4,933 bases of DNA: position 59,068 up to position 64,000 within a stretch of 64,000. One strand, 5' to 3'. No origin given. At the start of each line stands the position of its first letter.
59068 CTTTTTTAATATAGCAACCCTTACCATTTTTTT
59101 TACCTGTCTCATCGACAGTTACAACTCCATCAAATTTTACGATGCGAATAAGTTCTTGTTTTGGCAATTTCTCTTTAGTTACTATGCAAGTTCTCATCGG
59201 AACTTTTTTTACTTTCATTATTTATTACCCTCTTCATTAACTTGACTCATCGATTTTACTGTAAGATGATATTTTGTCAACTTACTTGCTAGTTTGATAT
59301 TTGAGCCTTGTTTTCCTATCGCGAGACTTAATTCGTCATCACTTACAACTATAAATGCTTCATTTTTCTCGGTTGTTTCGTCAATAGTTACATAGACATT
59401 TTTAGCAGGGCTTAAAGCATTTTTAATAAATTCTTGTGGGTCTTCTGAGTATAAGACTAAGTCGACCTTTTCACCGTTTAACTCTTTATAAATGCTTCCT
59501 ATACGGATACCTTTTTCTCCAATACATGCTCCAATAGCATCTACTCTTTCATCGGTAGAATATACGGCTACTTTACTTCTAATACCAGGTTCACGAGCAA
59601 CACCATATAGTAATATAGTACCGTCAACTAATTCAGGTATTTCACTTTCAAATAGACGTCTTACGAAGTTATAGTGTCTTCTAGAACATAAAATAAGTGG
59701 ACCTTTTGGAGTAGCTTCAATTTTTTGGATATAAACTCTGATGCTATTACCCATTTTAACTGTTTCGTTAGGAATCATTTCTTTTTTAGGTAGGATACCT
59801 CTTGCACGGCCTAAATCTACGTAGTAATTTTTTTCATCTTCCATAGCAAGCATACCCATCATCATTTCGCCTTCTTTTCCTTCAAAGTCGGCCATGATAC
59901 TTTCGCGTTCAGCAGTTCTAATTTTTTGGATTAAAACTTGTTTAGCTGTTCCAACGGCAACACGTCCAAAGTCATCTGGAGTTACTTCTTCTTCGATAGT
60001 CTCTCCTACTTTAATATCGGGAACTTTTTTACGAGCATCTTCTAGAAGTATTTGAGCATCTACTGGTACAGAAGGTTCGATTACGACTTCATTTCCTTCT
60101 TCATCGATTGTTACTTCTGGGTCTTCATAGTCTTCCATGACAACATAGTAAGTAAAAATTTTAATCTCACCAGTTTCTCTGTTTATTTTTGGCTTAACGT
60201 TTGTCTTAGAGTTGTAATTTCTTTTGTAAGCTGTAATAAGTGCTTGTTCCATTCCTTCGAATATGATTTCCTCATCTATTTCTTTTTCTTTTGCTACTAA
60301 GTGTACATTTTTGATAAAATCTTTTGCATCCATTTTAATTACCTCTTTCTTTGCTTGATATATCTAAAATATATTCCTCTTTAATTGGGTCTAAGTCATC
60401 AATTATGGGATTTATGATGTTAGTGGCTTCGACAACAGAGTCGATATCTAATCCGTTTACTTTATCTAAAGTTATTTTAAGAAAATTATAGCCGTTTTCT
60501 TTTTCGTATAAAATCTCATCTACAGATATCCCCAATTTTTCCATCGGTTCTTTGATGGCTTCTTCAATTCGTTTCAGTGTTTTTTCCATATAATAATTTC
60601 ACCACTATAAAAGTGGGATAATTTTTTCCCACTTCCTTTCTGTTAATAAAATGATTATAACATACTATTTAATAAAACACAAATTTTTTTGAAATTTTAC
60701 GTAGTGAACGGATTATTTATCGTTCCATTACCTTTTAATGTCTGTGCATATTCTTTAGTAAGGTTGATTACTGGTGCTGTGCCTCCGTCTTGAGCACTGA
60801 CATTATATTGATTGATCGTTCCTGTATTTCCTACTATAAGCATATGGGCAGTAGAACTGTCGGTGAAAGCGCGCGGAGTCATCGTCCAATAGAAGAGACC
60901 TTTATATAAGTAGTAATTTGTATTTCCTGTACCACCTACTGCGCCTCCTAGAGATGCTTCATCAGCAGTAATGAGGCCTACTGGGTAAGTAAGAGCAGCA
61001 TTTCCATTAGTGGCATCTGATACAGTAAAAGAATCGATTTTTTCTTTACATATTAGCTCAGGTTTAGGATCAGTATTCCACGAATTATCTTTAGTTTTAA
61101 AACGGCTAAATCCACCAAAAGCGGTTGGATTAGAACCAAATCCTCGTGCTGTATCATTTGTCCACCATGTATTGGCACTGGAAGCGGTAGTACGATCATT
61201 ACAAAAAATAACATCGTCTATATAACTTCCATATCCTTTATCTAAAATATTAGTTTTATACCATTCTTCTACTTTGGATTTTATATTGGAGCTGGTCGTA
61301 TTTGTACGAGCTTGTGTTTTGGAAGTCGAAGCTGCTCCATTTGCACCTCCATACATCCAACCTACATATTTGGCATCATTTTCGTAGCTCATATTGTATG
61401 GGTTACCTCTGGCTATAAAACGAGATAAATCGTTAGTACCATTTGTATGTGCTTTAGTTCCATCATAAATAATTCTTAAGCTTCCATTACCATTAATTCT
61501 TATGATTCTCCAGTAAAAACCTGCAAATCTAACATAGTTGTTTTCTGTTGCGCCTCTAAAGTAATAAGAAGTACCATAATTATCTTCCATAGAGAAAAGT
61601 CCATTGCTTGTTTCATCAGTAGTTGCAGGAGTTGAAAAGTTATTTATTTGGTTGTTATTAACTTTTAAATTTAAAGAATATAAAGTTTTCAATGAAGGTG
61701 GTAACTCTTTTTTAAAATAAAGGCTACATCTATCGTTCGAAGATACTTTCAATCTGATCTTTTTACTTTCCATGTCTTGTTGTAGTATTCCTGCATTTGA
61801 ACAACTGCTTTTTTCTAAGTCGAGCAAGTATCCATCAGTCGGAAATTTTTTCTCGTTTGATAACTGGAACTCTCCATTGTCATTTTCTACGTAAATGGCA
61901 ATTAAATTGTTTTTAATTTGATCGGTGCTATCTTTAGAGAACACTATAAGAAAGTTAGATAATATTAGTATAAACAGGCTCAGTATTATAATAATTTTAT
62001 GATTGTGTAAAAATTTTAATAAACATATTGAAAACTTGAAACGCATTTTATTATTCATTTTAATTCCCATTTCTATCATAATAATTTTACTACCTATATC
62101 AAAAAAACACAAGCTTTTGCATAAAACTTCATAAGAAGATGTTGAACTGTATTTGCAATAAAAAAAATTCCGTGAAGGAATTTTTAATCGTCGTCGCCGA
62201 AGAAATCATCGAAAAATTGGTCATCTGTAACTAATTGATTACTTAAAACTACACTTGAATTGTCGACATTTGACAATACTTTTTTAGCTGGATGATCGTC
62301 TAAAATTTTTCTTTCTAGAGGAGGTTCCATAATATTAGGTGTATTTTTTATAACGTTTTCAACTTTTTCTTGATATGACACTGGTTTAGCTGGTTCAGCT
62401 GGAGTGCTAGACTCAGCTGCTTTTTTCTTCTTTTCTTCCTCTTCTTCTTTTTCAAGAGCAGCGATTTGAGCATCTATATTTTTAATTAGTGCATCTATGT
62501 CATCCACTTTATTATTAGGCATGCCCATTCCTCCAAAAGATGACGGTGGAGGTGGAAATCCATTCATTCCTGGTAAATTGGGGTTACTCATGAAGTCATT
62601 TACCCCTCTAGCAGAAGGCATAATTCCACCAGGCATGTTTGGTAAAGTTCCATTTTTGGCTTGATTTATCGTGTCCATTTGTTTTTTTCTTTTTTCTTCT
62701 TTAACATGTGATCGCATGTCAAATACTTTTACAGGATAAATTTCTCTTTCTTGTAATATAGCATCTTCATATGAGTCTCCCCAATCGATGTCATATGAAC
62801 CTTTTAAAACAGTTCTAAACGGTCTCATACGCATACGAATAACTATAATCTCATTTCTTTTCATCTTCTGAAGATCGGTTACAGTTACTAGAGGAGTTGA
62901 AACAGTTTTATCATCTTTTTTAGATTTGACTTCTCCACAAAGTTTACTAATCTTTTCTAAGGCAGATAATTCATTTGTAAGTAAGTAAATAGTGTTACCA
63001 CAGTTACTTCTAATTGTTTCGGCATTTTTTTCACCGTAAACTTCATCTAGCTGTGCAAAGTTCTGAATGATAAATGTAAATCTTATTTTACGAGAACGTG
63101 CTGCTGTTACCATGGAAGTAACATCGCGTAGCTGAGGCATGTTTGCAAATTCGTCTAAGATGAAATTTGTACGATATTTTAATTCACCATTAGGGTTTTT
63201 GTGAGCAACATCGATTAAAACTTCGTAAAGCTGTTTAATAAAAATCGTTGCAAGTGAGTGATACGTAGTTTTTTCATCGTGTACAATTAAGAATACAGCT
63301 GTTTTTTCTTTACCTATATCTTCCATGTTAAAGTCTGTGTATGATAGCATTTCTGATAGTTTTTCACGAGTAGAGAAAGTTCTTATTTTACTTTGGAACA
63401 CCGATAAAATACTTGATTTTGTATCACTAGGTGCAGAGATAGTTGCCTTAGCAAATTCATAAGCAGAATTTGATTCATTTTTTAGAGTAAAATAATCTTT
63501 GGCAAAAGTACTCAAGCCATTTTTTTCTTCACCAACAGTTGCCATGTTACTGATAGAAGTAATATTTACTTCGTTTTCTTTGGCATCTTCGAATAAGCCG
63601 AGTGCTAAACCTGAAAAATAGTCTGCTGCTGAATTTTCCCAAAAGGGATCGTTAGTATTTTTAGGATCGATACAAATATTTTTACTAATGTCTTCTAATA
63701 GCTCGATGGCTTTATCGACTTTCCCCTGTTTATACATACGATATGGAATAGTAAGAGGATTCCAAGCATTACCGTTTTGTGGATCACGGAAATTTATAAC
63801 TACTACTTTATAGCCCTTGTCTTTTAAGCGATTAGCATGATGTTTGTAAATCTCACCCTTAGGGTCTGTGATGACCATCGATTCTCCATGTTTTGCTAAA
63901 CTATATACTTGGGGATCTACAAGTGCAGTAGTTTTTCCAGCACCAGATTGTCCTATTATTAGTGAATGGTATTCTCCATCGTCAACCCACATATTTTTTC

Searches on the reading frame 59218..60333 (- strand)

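Call 8: search_protein_families(library=pfam, proteins=[window:59218-60333:-], max_evalue=0.001)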
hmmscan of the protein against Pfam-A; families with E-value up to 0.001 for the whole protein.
window:59218-60333:- (371 aa): 5 families
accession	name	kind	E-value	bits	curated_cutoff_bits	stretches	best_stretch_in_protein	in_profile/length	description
PF08529.16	NusA_N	-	6.2e-34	117.2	23.8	1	5-144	1-119/119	NusA N-terminal domain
PF13184.12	KH_5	-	1.3e-26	92.9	27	1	249-314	1-66/69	NusA-like KH domain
PF00575.29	S1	-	9.5e-06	26.4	22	1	166-209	16-66/74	S1 RNA binding domain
PF23095.1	KH_NusA_C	-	0.00063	20.2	34.2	0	333-366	8-43/59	Transcription termination/antitermination protein NusA, KH domain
PF07650.23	KH_2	-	0.0009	19.5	22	0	301-365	4-66/78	KH domain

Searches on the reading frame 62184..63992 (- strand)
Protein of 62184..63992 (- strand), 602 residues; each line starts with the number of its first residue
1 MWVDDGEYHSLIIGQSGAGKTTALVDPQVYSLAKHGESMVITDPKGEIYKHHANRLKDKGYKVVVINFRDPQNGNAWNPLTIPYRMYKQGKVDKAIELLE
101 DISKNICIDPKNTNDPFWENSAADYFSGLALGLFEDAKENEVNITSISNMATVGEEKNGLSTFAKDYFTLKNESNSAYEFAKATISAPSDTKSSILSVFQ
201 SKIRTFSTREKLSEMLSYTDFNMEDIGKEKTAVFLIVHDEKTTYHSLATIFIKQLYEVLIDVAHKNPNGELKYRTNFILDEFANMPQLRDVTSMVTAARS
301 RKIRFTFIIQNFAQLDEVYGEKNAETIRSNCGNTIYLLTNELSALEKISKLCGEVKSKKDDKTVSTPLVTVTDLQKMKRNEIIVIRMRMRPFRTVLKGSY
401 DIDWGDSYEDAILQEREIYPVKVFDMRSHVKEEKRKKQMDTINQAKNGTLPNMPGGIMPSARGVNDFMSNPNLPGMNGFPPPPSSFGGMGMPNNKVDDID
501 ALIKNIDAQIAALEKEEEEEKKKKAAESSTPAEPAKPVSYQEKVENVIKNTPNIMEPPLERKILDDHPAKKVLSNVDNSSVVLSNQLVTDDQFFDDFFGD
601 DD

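Call 8: search_protein_families(library=pfam, proteins=[window:62184-63992:-], max_evalue=0.001)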
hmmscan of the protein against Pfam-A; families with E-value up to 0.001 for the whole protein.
window:62184-63992:- (602 aa): 3 families
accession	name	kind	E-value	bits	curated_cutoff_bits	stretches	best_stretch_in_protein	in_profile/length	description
PF02534.20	T4SS-DNA_transf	-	1.5e-55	189.4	20.1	1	2-363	38-393/468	Type IV secretory system Conjugative DNA transfer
PF12696.13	TraG-D_C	-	1.2e-24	87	22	1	275-361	2-88/126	TraM recognition site of TraD and TraG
PF10412.15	TrwB_AAD_bind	-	1.8e-24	86.8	20.5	1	7-380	15-351/387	Type IV secretion-system coupling protein DNA-binding domain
